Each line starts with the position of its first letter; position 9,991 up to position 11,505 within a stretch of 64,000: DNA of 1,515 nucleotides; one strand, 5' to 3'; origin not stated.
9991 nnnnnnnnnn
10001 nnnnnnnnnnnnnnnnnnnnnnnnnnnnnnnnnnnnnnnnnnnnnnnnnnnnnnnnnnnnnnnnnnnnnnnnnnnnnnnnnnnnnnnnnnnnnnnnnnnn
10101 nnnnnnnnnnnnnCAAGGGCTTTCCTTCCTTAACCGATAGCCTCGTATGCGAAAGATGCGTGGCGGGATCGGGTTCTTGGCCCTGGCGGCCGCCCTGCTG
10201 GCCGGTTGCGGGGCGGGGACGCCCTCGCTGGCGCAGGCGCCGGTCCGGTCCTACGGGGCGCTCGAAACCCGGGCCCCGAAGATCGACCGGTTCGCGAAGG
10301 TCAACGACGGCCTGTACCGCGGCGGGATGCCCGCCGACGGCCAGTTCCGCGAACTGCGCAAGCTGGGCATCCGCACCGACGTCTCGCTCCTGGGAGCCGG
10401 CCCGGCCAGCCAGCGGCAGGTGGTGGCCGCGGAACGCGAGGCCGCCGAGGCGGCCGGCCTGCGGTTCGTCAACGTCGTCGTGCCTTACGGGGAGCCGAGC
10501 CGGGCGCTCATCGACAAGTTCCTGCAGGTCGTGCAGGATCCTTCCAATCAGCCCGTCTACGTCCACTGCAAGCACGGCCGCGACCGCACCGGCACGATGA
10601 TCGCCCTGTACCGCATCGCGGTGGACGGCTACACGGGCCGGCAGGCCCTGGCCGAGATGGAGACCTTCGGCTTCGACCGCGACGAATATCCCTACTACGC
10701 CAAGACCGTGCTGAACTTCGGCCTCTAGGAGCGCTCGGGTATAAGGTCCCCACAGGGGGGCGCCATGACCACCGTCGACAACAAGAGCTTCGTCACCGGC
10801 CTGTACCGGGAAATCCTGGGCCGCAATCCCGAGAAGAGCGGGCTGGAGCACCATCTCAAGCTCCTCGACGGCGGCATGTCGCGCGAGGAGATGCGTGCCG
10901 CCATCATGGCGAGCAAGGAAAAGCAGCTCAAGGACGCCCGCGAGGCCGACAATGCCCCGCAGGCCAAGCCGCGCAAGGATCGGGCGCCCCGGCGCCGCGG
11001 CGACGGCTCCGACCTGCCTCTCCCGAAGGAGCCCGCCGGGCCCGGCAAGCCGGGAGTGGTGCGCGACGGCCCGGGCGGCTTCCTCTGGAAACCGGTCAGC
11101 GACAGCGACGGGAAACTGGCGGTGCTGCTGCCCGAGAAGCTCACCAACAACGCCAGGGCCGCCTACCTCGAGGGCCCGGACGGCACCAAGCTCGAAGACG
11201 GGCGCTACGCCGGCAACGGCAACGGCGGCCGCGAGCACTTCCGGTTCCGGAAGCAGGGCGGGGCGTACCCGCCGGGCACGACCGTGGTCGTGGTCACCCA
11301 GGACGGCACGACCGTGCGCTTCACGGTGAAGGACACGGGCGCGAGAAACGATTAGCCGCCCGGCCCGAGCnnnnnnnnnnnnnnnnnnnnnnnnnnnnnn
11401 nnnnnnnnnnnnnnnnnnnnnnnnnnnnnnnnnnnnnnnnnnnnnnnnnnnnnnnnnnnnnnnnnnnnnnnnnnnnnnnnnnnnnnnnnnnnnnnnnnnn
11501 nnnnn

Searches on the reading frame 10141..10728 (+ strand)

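Call 50: search_protein_families(library=pfam, proteins=[window:10141-10728:+], max_evalue=0.001)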
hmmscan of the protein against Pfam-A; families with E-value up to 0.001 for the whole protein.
window:10141-10728:+ (195 aa): 9 families
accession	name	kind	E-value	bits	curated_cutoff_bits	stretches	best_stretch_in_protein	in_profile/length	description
PF22741.1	PTP-NADK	-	2.3e-17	63.3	27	1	58-171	30-143/163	DSP-PTPase phosphatase fused to NAD+ Kinase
PF03162.18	Y_phosphatase2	-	1e-14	54.9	27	1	49-179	5-133/165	Tyrosine phosphatase family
PF22785.1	Tc-R-P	-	1.2e-13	51.9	27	1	58-159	5-102/106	Polymorphic toxin system, DSP-PTPase phosphatase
PF22784.1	PTP-SAK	-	1.5e-11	45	27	1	68-170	23-120/153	Swiss Army Knife protein, DSP-PTPase phosphatase domain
PF13350.11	Y_phosphatase3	-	1.5e-07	32.1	22.2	1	96-157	90-149/240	Tyrosine phosphatase family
PF00782.25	DSPc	-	6.7e-06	26.4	33.5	1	133-171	70-108/133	Dual specificity phosphatase, catalytic domain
PF04273.18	BLH_phosphatase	-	3.8e-05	24.4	26.1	1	87-147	38-97/110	Beta-lactamase hydrolase-like protein, phosphatase-like domain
PF00102.32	Y_phosphatase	-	6.6e-05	23.1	20.9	1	126-159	156-192/234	Protein-tyrosine phosphatase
PF14566.11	PTPlike_phytase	-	0.00029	21.4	27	1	93-159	88-156/158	Inositol hexakisphosphate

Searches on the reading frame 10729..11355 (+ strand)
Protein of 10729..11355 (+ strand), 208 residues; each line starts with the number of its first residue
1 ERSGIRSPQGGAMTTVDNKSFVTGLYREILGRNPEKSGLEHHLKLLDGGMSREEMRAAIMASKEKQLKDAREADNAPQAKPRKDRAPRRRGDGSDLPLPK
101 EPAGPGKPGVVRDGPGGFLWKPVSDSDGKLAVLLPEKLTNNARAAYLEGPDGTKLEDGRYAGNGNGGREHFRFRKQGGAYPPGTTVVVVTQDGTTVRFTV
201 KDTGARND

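Call 50: search_protein_families(library=pfam, proteins=[window:10729-11355:+], max_evalue=0.001)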
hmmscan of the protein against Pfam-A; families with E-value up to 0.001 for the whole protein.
window:10729-11355:+ (208 aa): 1 family
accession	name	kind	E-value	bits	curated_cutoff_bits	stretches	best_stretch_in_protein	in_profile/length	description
PF13946.11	DUF4214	-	2.7e-11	43.8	23.2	1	15-66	17-69/72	Domain of unknown function (DUF4214)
